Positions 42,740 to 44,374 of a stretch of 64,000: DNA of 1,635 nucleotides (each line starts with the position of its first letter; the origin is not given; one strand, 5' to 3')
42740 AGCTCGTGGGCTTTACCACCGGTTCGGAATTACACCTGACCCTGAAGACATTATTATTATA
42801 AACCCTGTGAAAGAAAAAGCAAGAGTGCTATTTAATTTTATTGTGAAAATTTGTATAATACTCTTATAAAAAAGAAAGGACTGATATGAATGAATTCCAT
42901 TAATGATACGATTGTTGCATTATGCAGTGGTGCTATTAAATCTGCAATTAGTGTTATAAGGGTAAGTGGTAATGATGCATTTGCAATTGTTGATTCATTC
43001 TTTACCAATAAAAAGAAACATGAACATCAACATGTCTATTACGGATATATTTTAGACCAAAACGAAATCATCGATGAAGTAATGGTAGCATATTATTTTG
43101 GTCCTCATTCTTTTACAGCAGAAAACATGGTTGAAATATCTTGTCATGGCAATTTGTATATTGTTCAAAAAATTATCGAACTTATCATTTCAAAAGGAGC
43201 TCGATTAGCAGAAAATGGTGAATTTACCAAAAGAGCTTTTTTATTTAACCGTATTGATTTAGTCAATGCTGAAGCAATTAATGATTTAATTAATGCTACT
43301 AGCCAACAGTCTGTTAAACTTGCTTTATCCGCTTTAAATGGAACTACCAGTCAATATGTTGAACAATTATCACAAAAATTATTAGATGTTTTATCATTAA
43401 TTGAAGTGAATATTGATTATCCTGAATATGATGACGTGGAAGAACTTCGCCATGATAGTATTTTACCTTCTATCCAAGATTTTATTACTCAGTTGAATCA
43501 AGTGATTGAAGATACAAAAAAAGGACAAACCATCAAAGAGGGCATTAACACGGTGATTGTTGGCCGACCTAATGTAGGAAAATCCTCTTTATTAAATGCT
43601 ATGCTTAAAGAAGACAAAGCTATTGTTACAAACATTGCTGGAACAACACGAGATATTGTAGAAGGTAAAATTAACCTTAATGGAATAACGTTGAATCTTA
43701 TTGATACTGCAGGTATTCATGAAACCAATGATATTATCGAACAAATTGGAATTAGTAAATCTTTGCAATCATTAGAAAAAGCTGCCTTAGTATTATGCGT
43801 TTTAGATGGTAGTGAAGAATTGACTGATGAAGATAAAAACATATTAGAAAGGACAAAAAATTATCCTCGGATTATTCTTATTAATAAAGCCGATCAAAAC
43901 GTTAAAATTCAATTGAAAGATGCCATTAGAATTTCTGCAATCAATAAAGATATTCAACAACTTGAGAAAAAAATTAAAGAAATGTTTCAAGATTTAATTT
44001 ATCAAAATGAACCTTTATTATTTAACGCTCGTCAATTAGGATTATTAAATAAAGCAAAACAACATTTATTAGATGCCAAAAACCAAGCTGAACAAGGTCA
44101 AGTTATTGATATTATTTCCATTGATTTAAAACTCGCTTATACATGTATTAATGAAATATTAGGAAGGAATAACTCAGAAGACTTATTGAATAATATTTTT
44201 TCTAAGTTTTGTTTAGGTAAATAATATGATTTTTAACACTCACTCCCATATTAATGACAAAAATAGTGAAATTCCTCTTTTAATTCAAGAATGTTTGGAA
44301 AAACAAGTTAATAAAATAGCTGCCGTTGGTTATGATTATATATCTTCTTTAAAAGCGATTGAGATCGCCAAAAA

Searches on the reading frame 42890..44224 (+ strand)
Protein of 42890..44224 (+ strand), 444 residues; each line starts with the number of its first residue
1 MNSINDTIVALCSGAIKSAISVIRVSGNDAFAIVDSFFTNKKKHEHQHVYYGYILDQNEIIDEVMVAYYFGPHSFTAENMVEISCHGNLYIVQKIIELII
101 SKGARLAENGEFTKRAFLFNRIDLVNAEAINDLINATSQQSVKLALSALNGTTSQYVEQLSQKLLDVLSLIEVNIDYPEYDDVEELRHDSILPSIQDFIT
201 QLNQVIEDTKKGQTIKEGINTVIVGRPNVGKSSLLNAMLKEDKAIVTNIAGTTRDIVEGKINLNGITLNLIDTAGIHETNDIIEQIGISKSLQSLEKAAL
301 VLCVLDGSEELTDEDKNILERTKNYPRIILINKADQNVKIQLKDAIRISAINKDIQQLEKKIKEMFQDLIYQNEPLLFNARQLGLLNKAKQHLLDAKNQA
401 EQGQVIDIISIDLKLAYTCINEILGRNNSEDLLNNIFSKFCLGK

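Call 65: search_protein_families(library=pfam, proteins=[window:42890-44224:+], max_evalue=0.00001)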
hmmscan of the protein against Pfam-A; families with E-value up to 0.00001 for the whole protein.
window:42890-44224:+ (444 aa): 7 families
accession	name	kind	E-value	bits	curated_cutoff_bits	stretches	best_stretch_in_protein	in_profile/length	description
PF12631.12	MnmE_helical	-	5.8e-55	187.1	40.1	1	124-441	1-211/211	MnmE helical domain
PF10396.14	TrmE_N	-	1.4e-39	135.4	29.8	1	7-120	1-116/117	GTP-binding protein TrmE N-terminus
PF01926.29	MMR_HSR1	-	1.3e-28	99.8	21.9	1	221-333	2-113/113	50S ribosome-binding GTPase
PF02421.24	FeoB_N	-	3.3e-11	43.4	27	1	221-309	3-90/156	Ferrous iron transport protein B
PF00009.33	GTP_EFTU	-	2.1e-07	31.1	26.5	0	219-372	4-157/188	Elongation factor Tu GTP binding domain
PF04548.22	AIG1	-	1.4e-06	28.3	27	1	220-323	2-108/212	AIG1 family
PF00350.29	Dynamin_N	-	1.5e-06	28.8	27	0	222-257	2-36/168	Dynamin family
